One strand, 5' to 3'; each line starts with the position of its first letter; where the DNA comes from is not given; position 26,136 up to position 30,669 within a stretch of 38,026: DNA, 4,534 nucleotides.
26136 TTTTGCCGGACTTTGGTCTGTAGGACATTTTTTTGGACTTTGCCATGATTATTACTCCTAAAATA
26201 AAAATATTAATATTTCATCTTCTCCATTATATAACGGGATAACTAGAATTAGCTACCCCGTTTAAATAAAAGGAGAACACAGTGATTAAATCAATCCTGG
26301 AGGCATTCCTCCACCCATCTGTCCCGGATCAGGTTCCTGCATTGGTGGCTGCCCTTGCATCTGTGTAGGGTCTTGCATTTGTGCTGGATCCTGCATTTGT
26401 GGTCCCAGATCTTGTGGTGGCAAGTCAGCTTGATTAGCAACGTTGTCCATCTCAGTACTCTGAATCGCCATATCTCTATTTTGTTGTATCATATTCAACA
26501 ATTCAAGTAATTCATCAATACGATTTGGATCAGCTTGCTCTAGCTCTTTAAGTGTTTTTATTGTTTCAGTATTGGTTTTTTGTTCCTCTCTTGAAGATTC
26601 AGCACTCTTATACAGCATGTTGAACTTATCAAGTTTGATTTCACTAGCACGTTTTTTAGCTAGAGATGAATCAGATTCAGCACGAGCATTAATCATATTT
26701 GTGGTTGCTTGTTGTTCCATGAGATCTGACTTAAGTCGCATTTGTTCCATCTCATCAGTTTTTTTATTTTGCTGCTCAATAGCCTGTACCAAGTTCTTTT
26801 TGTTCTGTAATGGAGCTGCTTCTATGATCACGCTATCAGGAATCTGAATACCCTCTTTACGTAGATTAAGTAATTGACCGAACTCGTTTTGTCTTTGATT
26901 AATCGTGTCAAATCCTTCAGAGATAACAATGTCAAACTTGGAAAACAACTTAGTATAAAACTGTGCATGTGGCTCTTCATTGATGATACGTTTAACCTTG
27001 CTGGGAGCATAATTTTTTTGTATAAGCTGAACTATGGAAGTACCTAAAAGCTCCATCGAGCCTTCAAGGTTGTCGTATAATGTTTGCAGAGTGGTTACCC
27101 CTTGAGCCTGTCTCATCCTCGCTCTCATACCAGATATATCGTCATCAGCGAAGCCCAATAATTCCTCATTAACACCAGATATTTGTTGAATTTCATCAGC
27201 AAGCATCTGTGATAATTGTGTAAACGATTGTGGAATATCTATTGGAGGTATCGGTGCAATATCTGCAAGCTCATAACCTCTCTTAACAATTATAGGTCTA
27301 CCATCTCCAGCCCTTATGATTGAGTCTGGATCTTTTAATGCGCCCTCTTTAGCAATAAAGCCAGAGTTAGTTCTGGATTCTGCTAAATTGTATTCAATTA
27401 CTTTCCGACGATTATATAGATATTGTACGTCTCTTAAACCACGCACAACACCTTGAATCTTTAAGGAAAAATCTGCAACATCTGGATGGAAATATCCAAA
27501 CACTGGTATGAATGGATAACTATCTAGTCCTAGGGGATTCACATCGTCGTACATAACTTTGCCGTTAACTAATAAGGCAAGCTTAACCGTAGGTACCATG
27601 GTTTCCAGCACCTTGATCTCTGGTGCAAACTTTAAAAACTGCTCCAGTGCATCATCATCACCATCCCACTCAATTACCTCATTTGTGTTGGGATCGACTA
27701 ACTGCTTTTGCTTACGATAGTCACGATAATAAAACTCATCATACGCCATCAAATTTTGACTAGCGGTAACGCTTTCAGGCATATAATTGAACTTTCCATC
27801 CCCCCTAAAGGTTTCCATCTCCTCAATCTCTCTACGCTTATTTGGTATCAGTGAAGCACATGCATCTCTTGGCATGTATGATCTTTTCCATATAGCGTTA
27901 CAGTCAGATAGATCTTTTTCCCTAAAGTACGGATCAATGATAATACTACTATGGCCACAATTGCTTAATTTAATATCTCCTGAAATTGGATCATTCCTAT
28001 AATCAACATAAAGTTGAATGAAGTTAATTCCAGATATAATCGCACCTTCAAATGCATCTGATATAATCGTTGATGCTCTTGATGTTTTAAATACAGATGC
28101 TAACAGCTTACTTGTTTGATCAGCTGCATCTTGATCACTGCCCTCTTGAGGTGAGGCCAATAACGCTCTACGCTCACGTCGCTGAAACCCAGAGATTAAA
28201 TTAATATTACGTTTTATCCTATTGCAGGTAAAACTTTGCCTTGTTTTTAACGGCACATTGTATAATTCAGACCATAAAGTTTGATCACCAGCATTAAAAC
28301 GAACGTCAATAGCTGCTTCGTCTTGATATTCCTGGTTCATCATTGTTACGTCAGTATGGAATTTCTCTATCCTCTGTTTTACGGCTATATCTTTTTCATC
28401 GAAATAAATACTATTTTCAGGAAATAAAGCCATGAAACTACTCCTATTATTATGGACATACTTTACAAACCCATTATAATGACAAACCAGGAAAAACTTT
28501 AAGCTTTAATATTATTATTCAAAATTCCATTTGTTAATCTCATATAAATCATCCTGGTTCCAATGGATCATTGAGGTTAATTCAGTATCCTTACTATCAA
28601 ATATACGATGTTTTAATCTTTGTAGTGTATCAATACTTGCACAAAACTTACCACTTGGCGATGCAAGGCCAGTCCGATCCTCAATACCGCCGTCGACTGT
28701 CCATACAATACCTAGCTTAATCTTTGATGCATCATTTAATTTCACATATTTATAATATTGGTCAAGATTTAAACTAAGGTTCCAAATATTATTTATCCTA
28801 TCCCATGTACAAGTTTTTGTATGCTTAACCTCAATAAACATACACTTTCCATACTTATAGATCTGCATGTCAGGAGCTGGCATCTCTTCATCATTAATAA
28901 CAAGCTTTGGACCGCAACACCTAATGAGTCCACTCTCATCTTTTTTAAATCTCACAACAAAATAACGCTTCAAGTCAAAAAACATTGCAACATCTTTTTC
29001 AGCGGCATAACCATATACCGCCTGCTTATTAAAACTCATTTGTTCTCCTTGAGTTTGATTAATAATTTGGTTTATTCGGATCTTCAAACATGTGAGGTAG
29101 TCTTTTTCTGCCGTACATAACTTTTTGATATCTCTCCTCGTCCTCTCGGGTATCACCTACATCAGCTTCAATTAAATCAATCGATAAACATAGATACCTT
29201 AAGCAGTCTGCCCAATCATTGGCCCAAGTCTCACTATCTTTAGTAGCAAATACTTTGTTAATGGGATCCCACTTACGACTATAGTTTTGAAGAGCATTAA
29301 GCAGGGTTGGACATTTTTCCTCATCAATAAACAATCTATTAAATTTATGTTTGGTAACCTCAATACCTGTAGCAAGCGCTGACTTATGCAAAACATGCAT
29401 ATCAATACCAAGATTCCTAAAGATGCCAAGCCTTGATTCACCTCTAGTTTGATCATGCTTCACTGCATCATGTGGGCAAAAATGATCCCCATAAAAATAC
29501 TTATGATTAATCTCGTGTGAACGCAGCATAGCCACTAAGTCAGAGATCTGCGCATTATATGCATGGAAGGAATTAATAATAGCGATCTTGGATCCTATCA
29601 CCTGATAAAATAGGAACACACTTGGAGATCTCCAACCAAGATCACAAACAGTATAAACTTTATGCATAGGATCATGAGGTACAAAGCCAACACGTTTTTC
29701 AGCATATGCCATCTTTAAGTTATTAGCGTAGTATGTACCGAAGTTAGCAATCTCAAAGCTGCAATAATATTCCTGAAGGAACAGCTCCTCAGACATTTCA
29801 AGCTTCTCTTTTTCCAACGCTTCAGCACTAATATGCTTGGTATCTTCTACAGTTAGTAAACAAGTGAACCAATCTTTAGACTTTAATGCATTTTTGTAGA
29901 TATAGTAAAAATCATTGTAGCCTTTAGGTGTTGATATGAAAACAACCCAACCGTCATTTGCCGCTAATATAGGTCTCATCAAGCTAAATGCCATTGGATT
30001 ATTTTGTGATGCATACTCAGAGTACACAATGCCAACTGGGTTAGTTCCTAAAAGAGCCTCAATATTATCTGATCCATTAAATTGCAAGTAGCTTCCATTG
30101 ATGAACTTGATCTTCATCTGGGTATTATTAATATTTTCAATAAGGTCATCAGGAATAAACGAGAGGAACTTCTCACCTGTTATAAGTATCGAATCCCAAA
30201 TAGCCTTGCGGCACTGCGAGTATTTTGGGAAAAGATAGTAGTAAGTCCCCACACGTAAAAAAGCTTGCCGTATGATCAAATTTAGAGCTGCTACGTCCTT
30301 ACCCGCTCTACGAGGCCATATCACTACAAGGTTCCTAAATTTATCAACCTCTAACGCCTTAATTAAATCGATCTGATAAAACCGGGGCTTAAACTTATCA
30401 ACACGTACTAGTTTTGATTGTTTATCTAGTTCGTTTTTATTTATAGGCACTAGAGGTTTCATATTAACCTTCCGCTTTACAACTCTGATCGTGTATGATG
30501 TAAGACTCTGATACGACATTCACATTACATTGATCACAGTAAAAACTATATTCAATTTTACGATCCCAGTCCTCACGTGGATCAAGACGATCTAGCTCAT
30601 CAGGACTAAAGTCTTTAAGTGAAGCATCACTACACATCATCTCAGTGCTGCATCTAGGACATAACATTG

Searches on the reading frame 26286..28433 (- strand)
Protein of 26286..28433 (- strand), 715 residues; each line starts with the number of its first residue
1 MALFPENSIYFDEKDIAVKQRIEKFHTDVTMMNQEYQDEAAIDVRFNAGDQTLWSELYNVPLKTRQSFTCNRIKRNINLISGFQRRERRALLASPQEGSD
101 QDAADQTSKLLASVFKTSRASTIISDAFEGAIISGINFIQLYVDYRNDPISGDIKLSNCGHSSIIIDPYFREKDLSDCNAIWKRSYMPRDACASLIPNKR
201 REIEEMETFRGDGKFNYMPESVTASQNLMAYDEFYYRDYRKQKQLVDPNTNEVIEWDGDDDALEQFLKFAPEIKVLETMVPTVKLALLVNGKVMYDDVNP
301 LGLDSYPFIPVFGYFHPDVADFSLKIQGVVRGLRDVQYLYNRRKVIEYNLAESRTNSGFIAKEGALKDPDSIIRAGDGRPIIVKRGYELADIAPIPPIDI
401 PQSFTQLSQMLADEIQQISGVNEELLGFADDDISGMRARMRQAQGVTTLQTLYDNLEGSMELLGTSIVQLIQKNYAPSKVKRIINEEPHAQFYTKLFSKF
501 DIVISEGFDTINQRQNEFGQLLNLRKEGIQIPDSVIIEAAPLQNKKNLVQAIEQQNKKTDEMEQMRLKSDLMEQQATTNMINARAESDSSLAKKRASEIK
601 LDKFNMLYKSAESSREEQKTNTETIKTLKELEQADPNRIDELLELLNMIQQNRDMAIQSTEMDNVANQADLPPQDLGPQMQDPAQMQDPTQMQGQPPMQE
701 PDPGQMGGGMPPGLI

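Call 10: search_protein_families(library=phrogs, max_evalue=0.001, proteins=[window:26286-28433:-])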
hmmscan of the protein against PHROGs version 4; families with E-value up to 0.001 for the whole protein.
window:26286-28433:- (715 aa): 3 families
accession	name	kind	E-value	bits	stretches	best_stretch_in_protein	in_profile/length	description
phrog_156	-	head and packaging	8.6e-75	253.5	1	19-693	12-675/681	portal protein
phrog_18470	-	head and packaging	4.1e-07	30.4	1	35-203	37-205/232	portal protein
phrog_14911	-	unknown function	2.1e-06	27.9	1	30-342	18-332/404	-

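Call 11: search_protein_families(library=pfam, max_evalue=0.001, proteins=[window:26286-28433:-])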
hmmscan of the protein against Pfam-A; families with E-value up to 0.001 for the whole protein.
window:26286-28433:- (715 aa): 1 family
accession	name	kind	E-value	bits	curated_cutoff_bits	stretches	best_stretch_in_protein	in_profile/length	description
PF16510.12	P22_portal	-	1.2e-72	245.8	26.1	1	30-586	8-583/594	Phage P22-like portal protein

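Call 13: search_dna_similar(query=window:26286-28433:-, collection=phages, mode=protein, max_rows=15)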
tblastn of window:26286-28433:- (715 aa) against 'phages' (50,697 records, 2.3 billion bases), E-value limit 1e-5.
Records with a match: 107; places in all: 107; records where one place covers at least 80% of the query: 7.
Best place of each record, by identity: <60% 107.
By first word of the organism name: Ralstonia 31; Escherichia 13; Pseudomonas 10; Burkholderia 10; Klebsiella 6; Erwinia 5; Stx2a-converting 5; Stx1 4; Microcystis 3; Serratia 2; and 13 more.
By host as written in the record: - 19; Ralstonia pseudosolanacearum 6; Ralstonia pseudosolanacearum I-31 (MT043) 5; Ralstonia solanacearum 5; Escherichia coli K514 (EHEC) 5; Pseudomonas aeruginosa 4; Burkholderia cenocepacia 4; Ralstonia pseudosolanacearum I-33 (MT061) 4; and 34 more.
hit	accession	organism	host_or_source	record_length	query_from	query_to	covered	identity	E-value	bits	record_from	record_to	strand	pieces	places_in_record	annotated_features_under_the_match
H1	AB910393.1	Pseudomonas phage KPP25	Pseudomonas aeruginosa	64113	46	664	87%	22.3%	1e-20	103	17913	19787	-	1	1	structural protein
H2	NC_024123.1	Pseudomonas phage KPP25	Pseudomonas aeruginosa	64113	46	664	87%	22.3%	1e-20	103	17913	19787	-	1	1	portal protein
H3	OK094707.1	Pseudomonas phage YMC17/07/R4900a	Pseudomonas aeruginosa YMC17/07/R4900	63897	46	664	87%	22.1%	7e-21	104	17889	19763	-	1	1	hypothetical protein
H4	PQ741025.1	Pseudomonas phage CRPAP1904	Pseudomonas aeruginosa CRPA190 ...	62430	46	664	87%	22.1%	1e-20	103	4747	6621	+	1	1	portal protein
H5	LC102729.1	Pseudomonas phage phiR18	-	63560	46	664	87%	21.8%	5e-21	105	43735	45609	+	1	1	hypothetical protein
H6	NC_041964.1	Pseudomonas phage phiR18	-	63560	46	664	87%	21.8%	5e-21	105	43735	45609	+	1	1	portal protein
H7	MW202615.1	Caudoviricetes sp.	Manatee Spring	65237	14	601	82%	21.9%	2e-17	93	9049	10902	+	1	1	portal protein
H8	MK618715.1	Serratia phage Parlo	Serratia marcescens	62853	35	552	72%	24.8%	3e-22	108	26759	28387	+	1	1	portal protein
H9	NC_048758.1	Serratia phage Parlo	Serratia marcescens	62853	35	552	72%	24.8%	3e-22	108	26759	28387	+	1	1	portal protein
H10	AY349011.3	Burkholderia phage Bcep22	-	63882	13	560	77%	23.0%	7e-17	92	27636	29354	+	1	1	phage portal protein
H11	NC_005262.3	Burkholderia phage Bcep22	-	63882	13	560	77%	23.0%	7e-17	92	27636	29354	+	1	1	portal protein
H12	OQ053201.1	Burkholderia phage CSP3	Burkholderia contaminans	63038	50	560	71%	24.5%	1e-19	100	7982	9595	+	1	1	portal protein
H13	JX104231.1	Burkholderia phage BcepMigl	Burkholderia cenocepacia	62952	21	560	76%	23.1%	3e-16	89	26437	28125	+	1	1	portal protein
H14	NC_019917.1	Burkholderia phage BcepMigl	Burkholderia cenocepacia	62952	21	560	76%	23.1%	3e-16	89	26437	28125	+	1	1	portal protein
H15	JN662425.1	Burkholderia phage DC1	Burkholderia cepacia LMG 18821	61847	13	560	77%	22.4%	2e-19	100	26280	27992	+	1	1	portal protein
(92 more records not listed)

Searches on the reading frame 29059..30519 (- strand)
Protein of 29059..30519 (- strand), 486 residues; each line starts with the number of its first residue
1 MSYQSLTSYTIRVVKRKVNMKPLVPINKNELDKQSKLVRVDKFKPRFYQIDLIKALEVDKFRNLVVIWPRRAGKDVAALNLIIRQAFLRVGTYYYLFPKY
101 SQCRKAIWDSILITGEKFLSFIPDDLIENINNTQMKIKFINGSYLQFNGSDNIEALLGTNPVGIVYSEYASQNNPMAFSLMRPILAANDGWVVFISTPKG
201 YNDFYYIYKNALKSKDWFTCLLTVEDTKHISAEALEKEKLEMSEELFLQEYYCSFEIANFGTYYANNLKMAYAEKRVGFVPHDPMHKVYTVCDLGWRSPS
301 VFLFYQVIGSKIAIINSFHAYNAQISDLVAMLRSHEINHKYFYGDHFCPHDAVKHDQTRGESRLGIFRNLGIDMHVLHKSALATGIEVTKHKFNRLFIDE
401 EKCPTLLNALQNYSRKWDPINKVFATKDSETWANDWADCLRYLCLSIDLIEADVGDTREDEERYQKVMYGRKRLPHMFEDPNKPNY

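Call 23: search_protein_families(library=phrogs, max_evalue=0.001, proteins=[window:29059-30519:-])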
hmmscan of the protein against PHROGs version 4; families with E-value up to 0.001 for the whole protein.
window:29059-30519:- (486 aa): 4 families
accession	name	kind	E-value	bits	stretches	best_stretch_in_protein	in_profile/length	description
phrog_2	-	head and packaging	5.7e-28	99.1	1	36-451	258-596/807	terminase large subunit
phrog_2472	-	unknown function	4.2e-15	56.9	1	255-445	111-306/324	-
phrog_7579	-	head and packaging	6.4e-07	29.8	1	62-256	18-214/239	terminase large subunit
phrog_5653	-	head and packaging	4.2e-05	24.4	1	284-458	28-190/199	terminase large subunit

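Call 61: search_dna_similar(query=window:29059-30519:-, collection=phages, mode=protein, max_rows=20, max_evalue=0.001)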
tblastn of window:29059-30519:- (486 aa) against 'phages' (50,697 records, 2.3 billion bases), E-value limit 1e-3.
Records with a match: 1318; places in all: 1318; records where one place covers at least 80% of the query: 361.
Best place of each record, by identity: <60% 1318.
By first word of the organism name: Vibrio 436; Salmonella 265; Escherichia 130; Klebsiella 98; Pseudomonas 69; Mycobacterium 35; Ralstonia 31; Pelagibacter 28; Microbacterium 24; Caudoviricetes 20; and 58 more.
By host as written in the record: - 453; Escherichia coli 40; Salmonella enterica subsp. enterica serovar Enteritidis PT1 39; Klebsiella pneumoniae 26; Pseudomonas aeruginosa 25; Salmonella sp. 24; Salmonella enterica 23; Salmonella enterica subsp. enterica serovar Enteritidis 21; and 279 more.
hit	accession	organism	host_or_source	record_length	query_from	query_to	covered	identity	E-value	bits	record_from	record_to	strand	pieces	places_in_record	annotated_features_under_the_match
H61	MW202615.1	Caudoviricetes sp.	Manatee Spring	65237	35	449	85%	37.4%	4e-73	257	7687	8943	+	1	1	large subunit terminase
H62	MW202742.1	Caudoviricetes sp.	Manatee Spring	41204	40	453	85%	34.8%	1e-68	244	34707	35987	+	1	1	large subunit terminase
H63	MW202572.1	Caudoviricetes sp.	Manatee Spring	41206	40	453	85%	34.8%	1e-68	244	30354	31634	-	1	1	large subunit terminase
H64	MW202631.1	Caudoviricetes sp.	Manatee Spring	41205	40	453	85%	34.8%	1e-68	244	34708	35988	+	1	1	large subunit terminase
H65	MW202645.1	Bacteriophage sp.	Manatee Spring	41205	40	453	85%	34.8%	1e-68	244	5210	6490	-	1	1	large subunit terminase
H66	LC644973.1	Acetobacter phage phiAX1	Acetobacter sp. ATCC 21760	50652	45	453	84%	35.0%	4e-65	234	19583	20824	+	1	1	hypothetical protein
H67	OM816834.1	Stenotrophomonas phage vB_SmeS_BUCT708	Stenotrophomonas maltophilia BUCT708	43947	37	442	84%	34.9%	7e-65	233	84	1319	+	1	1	hypothetical protein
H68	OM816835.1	Stenotrophomonas phage vB_SmeS_BUCT709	Stenotrophomonas maltophilia BUCT709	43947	37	442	84%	34.9%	7e-65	233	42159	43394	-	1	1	hypothetical protein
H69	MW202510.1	Caudoviricetes sp.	Manatee Spring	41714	45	446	83%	34.4%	2e-70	249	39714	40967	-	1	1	large subunit terminase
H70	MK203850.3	Alteromonas phage ZP6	Alteromonas macleodii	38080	62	446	79%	34.5%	4e-64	231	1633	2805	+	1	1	terminase large subunit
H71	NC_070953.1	Alteromonas phage ZP6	Alteromonas macleodii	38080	62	446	79%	34.5%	4e-64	231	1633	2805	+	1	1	terminase large subunit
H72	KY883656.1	Vibrio phage JSF9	Vibrio cholerae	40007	62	450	76%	36.1%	1e-32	240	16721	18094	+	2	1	terminase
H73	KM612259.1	Vibrio phage QH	Vibrio cholerae 2095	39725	70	450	74%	36.9%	7e-33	241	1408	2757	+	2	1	terminase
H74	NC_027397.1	Vibrio phage QH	Vibrio cholerae 2095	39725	70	450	74%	36.9%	7e-33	241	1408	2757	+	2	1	terminase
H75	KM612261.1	Vibrio phage H1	Vibrio cholerae 2095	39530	70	450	74%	36.9%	7e-33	241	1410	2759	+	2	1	terminase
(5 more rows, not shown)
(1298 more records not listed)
